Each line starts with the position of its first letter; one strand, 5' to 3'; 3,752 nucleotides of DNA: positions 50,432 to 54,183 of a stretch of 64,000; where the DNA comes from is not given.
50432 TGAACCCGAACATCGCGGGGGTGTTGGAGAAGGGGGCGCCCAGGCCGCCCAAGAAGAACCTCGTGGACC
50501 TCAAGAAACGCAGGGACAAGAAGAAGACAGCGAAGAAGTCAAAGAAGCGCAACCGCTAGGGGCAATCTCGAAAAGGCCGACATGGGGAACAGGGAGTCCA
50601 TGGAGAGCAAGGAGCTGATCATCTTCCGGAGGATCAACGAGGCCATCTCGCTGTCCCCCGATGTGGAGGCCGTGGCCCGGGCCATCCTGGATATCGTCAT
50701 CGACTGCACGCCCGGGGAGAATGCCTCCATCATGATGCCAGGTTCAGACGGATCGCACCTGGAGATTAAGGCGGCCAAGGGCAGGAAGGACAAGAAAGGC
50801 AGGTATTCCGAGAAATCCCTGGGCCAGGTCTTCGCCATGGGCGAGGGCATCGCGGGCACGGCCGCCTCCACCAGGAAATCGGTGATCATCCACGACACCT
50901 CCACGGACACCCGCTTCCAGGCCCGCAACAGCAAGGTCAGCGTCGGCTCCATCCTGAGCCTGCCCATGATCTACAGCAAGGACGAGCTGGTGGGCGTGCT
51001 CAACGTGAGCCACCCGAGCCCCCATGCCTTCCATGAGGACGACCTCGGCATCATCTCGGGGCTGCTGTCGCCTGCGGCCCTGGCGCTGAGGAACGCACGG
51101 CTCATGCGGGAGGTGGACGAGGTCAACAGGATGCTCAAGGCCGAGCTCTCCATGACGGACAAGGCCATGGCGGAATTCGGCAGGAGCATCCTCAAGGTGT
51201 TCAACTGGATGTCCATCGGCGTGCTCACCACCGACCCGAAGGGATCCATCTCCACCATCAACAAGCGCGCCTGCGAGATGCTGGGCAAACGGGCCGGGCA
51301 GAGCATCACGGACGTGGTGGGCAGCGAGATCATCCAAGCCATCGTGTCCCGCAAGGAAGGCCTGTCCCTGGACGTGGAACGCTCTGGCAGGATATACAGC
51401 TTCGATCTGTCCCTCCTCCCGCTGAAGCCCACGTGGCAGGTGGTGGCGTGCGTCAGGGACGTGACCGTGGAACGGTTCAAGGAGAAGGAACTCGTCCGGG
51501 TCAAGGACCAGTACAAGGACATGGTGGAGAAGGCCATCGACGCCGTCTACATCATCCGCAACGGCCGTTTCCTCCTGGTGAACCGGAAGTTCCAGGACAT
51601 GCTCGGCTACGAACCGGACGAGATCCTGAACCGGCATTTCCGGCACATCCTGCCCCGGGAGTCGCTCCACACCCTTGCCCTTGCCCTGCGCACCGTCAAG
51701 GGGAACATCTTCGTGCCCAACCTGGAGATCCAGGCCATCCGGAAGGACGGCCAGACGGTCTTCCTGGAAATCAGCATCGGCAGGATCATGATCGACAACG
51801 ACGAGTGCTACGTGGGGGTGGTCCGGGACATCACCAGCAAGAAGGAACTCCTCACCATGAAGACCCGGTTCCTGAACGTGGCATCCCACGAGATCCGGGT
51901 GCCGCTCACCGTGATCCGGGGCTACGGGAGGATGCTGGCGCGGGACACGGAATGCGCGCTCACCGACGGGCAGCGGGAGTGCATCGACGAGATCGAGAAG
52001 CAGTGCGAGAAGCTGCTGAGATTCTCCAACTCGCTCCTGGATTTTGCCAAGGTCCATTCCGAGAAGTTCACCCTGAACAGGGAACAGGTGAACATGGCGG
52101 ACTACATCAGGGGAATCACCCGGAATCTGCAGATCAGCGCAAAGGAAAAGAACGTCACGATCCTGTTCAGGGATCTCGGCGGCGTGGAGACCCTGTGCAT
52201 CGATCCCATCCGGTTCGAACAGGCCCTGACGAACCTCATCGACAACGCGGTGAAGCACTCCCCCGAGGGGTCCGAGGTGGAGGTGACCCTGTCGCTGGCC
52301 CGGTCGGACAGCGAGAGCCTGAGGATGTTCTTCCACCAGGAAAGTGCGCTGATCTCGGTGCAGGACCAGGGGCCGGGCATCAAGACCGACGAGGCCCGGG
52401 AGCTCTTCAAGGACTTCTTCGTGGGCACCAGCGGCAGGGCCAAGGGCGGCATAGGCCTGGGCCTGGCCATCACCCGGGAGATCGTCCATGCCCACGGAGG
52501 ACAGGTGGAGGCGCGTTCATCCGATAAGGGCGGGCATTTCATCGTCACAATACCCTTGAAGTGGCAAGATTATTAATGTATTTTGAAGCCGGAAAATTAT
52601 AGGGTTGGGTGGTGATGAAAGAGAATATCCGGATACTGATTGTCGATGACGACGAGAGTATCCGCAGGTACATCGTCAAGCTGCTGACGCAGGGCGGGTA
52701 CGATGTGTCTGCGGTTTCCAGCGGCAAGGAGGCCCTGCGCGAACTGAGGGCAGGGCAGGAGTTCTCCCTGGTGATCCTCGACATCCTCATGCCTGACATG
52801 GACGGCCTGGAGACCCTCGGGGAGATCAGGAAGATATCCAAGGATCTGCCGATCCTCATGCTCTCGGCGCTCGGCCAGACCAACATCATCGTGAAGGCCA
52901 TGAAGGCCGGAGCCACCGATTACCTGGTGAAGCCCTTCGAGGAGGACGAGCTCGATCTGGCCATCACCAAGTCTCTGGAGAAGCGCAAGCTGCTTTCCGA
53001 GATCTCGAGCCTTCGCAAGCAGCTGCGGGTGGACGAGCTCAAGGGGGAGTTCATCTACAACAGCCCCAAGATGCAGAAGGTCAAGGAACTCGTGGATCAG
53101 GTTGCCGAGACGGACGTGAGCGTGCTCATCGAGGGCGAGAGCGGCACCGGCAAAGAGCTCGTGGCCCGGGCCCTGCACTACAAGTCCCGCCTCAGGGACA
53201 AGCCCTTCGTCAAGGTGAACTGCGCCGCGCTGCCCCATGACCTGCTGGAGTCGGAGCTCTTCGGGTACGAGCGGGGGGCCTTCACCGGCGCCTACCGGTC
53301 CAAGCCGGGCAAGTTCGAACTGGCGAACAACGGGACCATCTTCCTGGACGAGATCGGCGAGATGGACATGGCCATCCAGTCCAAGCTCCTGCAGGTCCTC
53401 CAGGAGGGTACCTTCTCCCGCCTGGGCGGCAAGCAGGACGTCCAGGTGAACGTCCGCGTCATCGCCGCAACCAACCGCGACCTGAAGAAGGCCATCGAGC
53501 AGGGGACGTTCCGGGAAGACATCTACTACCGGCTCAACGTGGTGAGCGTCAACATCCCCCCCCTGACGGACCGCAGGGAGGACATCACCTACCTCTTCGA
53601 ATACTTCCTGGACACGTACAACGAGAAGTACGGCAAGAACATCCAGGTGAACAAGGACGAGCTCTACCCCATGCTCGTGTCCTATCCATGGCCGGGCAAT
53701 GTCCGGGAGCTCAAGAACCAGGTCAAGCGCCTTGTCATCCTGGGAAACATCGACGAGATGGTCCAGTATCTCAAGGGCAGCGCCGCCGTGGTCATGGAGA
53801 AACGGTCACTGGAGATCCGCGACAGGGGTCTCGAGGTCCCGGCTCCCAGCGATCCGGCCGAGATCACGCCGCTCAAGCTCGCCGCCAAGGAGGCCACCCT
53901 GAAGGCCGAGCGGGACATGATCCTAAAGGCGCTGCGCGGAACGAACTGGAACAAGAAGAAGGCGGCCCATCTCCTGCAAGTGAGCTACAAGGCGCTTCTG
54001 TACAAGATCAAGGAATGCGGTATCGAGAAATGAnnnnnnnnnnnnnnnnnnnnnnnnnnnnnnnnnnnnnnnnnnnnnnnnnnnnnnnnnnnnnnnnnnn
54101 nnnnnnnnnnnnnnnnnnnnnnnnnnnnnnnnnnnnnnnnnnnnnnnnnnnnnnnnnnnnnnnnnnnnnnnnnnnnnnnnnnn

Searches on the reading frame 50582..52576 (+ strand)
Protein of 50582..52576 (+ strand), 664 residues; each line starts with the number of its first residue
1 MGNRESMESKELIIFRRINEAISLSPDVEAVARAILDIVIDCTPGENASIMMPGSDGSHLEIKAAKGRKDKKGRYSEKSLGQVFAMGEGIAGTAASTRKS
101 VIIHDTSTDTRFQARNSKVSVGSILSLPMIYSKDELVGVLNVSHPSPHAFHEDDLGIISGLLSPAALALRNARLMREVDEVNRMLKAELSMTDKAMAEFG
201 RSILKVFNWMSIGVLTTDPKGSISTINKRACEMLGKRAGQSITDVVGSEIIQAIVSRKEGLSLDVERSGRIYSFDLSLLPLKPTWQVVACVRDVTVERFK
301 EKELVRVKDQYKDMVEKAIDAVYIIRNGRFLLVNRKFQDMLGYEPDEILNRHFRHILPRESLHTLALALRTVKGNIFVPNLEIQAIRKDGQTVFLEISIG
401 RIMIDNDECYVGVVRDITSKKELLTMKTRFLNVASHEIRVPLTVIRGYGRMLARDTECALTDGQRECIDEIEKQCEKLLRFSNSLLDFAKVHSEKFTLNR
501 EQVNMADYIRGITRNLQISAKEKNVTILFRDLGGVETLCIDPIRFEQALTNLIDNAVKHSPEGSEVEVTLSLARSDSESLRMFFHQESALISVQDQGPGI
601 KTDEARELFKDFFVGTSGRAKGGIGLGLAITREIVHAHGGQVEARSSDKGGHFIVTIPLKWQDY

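Call 53: search_protein_families(library=pfam, proteins=[window:50582-52576:+], max_evalue=0.001)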
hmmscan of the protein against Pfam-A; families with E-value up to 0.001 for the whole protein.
window:50582-52576:+ (664 aa): 10 families
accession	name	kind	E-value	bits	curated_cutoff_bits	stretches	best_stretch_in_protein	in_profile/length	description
PF02518.31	HATPase_c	-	6.3e-24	85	26.4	1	541-659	2-109/111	Histidine kinase-, DNA gyrase B-, and HSP90-like ATPase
PF13426.13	PAS_9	-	1.3e-20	74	27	1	320-418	2-102/103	PAS domain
PF13185.12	GAF_2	-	3.1e-18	66.7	28.6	1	27-169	3-135/136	GAF domain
PF01590.32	GAF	-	2.1e-15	57.9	22.4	1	27-169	1-133/133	GAF domain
PF00512.31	HisKA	-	3.6e-15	56.2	26.9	1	426-493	1-65/66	His Kinase A (phospho-acceptor) domain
PF13188.13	PAS_8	-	2.5e-13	49.8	21.8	2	310-359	2-53/65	PAS domain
PF00989.32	PAS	-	8.8e-13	48.7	22.6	1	310-417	2-113/113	PAS fold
PF08448.16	PAS_4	-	1.3e-07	32.2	23.1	1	326-421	13-109/110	PAS fold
PF08447.18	PAS_3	-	3.7e-05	24.3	25.6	1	332-400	3-73/89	PAS fold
PF13492.12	GAF_3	-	0.0006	20.7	27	0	32-171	6-129/129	GAF domain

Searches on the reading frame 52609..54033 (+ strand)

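Call 53: search_protein_families(library=pfam, proteins=[window:52609-54033:+], max_evalue=0.001)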
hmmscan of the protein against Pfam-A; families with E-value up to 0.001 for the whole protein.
window:52609-54033:+ (474 aa): 10 families
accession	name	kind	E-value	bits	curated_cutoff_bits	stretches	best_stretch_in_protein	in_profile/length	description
PF00158.32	Sigma54_activat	-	9.5e-74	247.1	20.2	1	149-314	2-167/168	Sigma-54 interaction domain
PF00072.30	Response_reg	-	2.6e-31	108.5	30.2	1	9-119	1-110/111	Response regulator receiver domain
PF14532.12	Sigma54_activ_2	-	4.6e-24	85.7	25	1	151-319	3-138/138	Sigma-54 interaction domain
PF25601.1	AAA_lid_14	-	1.6e-18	66.7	27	1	321-380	2-61/87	AAA+ ATPase lid domain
PF02954.25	HTH_8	-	8.3e-10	38.7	22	1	433-469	5-41/42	Bacterial regulatory protein, Fis family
PF07728.20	AAA_5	-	2.9e-09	37.5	22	1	172-290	2-123/139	AAA domain (dynein-related subfamily)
PF01078.27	Mg_chelatase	-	6.9e-07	29.3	20.3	1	227-289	93-157/207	Magnesium chelatase, subunit ChlI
PF07724.20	AAA_2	-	8.1e-07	29.7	27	1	170-299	4-134/166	AAA domain (Cdc48 subfamily)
PF00004.35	AAA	-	5.1e-06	27.4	21.2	1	172-298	1-120/131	ATPase family associated with various cellular activities (AAA)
PF07726.17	AAA_3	-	0.0003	21.1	27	1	172-289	2-111/131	ATPase family associated with various cellular activities (AAA)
